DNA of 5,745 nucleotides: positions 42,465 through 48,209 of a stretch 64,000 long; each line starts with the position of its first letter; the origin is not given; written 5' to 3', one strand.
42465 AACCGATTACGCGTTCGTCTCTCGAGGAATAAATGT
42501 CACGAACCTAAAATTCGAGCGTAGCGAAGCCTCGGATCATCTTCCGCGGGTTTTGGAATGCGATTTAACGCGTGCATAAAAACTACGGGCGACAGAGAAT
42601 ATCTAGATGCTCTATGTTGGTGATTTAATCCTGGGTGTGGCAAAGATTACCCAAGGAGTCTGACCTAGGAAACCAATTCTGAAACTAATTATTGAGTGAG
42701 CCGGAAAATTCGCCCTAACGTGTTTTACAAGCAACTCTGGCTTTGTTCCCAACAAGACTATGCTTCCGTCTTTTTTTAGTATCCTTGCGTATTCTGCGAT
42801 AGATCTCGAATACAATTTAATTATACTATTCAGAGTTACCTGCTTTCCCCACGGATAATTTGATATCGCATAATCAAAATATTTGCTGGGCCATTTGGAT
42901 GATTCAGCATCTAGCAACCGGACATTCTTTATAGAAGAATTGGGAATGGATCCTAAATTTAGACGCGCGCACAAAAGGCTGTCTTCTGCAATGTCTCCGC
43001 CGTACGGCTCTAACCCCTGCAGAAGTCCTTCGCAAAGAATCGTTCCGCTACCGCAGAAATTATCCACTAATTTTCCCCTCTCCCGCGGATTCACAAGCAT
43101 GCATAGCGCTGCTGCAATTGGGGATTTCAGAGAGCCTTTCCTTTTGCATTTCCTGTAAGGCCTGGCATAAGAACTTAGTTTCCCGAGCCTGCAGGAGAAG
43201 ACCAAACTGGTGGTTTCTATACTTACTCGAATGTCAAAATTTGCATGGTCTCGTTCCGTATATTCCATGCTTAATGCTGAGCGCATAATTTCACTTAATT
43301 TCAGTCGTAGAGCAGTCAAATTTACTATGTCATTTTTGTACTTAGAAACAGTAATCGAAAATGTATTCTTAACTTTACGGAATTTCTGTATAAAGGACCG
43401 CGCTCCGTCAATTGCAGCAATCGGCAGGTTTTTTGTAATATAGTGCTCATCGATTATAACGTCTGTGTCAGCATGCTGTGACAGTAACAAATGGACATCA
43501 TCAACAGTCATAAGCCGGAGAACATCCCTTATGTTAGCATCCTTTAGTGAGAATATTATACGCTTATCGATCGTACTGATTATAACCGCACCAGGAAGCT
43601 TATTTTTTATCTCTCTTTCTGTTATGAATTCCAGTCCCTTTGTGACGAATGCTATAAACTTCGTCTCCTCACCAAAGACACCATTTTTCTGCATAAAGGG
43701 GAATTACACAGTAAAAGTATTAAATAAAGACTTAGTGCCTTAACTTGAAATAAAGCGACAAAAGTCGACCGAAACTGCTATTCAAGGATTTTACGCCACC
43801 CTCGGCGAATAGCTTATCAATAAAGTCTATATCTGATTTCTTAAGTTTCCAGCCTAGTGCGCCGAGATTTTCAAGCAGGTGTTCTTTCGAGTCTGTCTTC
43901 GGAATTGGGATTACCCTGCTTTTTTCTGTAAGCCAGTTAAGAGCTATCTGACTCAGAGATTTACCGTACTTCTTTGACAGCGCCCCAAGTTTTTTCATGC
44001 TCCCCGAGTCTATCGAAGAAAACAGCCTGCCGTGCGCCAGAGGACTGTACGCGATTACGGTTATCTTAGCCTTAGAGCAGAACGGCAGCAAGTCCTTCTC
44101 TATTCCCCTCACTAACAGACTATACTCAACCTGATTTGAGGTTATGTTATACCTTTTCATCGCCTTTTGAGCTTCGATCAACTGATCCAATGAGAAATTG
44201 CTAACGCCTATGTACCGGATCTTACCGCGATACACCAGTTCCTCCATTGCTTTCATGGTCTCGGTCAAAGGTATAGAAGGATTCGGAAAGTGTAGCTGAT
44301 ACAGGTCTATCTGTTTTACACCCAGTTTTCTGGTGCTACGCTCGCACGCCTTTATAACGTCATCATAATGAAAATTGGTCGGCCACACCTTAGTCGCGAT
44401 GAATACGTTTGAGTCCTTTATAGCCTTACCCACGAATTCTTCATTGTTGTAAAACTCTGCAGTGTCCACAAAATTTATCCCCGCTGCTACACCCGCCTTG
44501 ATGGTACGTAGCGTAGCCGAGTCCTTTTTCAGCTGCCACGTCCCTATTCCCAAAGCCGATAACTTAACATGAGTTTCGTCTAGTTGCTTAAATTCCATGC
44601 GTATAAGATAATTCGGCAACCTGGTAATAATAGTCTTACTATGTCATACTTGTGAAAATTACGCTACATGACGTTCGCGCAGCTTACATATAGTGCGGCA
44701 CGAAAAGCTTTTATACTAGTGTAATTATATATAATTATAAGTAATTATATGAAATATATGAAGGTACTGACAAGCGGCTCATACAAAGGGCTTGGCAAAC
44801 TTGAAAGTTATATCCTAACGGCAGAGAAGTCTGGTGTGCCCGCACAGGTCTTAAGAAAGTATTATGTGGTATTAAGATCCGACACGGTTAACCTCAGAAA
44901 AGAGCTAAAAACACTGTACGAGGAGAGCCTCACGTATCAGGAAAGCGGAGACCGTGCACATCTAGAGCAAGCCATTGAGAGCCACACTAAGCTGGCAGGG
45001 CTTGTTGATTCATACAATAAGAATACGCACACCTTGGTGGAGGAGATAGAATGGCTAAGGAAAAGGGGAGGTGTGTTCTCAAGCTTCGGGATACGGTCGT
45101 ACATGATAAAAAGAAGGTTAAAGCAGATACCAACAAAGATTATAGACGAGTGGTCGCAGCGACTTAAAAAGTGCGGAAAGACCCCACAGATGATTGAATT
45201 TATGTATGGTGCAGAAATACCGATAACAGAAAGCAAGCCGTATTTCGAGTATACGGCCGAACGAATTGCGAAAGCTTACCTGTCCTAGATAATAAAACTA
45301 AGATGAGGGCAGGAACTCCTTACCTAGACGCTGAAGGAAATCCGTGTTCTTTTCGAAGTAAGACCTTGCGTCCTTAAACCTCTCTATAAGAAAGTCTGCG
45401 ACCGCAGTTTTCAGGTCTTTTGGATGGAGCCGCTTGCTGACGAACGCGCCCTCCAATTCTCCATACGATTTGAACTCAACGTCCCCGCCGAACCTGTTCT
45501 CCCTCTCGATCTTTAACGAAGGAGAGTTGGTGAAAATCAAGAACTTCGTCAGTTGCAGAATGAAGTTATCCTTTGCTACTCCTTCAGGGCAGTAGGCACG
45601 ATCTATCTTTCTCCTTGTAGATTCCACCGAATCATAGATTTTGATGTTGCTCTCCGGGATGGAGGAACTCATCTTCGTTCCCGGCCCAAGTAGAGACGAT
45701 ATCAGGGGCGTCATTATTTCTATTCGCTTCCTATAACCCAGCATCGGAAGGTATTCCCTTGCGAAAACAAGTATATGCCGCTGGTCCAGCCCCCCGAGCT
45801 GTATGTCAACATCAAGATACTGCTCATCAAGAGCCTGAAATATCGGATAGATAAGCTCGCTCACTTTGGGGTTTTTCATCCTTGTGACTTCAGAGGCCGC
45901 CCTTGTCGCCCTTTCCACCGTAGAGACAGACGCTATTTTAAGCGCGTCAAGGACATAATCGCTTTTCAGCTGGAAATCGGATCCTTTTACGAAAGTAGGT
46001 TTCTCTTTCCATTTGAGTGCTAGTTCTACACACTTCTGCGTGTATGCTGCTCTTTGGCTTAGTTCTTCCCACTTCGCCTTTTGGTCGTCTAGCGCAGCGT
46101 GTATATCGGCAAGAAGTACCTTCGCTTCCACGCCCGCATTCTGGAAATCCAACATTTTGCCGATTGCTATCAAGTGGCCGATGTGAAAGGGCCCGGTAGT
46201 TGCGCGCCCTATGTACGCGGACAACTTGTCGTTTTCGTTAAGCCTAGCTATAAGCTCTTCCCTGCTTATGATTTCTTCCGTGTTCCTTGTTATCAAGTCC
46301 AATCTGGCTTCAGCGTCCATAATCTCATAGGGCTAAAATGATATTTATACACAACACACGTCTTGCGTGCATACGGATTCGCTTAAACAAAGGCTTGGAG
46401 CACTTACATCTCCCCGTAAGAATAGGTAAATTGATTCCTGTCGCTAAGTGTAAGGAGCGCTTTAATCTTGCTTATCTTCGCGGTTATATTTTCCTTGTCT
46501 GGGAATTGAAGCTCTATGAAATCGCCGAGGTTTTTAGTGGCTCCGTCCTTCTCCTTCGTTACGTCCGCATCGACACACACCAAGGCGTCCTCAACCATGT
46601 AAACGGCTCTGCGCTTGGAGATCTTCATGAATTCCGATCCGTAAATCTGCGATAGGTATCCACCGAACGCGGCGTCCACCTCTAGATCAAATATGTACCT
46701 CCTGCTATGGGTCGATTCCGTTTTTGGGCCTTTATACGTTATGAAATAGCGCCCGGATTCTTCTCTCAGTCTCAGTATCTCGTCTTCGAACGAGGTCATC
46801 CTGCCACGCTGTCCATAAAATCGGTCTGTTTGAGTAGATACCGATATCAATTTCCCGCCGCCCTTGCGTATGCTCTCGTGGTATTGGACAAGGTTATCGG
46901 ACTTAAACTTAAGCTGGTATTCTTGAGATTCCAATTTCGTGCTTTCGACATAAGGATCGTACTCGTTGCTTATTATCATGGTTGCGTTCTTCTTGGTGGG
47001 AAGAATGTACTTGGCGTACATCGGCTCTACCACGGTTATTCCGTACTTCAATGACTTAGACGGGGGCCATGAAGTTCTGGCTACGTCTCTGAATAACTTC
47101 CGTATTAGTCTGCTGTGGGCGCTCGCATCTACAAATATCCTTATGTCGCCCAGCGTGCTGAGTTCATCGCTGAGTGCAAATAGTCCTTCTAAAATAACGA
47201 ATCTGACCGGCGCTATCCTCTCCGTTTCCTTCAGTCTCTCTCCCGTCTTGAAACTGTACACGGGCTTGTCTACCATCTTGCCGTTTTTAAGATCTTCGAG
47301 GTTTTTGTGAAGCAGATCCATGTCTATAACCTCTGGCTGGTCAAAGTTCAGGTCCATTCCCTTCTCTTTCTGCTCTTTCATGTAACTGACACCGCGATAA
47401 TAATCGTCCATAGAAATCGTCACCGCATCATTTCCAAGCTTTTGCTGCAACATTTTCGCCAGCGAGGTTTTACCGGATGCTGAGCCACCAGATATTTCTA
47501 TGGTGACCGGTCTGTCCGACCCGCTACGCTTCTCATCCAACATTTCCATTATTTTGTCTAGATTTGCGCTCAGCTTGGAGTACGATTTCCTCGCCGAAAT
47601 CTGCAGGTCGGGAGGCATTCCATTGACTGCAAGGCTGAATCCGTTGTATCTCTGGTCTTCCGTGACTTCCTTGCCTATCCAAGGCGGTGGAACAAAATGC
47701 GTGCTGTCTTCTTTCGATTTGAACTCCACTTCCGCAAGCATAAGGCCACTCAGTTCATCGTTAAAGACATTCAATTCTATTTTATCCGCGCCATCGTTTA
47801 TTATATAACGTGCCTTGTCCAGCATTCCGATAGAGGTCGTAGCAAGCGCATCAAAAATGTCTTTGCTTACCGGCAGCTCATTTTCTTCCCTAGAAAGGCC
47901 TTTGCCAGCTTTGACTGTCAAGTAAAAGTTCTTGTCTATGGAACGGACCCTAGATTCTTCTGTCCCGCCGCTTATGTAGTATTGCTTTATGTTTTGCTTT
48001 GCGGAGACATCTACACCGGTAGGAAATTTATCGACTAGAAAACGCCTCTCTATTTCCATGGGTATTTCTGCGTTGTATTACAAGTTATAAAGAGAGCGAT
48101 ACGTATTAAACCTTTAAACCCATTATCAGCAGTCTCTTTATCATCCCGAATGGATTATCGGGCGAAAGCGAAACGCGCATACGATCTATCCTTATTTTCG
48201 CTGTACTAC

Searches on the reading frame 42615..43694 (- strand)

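Call 28: search_protein_families(library=pfam, proteins=[window:42615-43694:-], max_evalue=0.001)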
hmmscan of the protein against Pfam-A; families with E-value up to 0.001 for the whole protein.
window:42615-43694:- (360 aa): 2 families
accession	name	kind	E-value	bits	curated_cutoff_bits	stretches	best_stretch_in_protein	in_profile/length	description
PF01170.24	UPF0020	-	1.1e-18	68.1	22.3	1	178-329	1-179/197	RMKL-like, methyltransferase domain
PF08241.18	Methyltransf_11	-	0.00025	22.1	21.2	1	214-313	5-94/95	Methyltransferase domain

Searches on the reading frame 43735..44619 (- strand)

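Call 59: search_protein_families(library=pfam, proteins=[window:43735-44619:-], max_evalue=0.001)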
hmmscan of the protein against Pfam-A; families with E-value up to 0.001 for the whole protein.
window:43735-44619:- (295 aa): 1 family
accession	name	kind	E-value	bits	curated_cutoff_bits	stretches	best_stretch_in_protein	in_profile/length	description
PF00248.27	Aldo_ket_red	-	8.6e-65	219.1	24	1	23-270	2-289/291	Aldo/keto reductase family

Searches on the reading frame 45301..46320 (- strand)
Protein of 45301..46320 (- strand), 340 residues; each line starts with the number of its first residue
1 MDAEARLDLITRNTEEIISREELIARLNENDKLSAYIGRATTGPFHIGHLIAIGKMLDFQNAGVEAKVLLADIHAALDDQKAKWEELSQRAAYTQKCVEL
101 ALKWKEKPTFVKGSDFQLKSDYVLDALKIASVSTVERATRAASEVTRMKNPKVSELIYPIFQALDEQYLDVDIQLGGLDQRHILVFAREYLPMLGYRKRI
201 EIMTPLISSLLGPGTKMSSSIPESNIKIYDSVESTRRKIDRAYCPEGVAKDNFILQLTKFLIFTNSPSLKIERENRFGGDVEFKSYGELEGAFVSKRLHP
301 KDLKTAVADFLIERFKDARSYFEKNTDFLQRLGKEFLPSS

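Call 28: search_protein_families(library=pfam, proteins=[window:45301-46320:-], max_evalue=0.001)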
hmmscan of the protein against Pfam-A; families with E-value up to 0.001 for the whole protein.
window:45301-46320:- (340 aa): 1 family
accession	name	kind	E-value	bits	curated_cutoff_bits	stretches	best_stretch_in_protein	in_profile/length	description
PF00579.31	tRNA-synt_1b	-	1.4e-49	169.5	21.1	1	30-316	3-292/292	tRNA synthetases class I (W and Y)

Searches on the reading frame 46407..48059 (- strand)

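Call 28: search_protein_families(library=pfam, proteins=[window:46407-48059:-], max_evalue=0.001)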
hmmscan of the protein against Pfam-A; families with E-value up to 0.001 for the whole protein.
window:46407-48059:- (551 aa): 5 families
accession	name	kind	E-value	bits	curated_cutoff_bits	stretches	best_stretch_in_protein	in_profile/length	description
PF00485.24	PRK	-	2.4e-32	112.8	22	1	187-364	2-188/196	Phosphoribulokinase / Uridine kinase family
PF01928.26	CYTH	-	2.9e-18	66.8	23.2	2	379-531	2-157/179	CYTH domain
PF06414.18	Zeta_toxin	-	1.1e-05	25.4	22.3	1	174-220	5-54/199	Zeta toxin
PF07931.18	CPT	-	2.4e-05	24.7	22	1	189-243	6-60/172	Chloramphenicol phosphotransferase-like protein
PF13238.12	AAA_18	-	0.00035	21.5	29.4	1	187-259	1-65/128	AAA domain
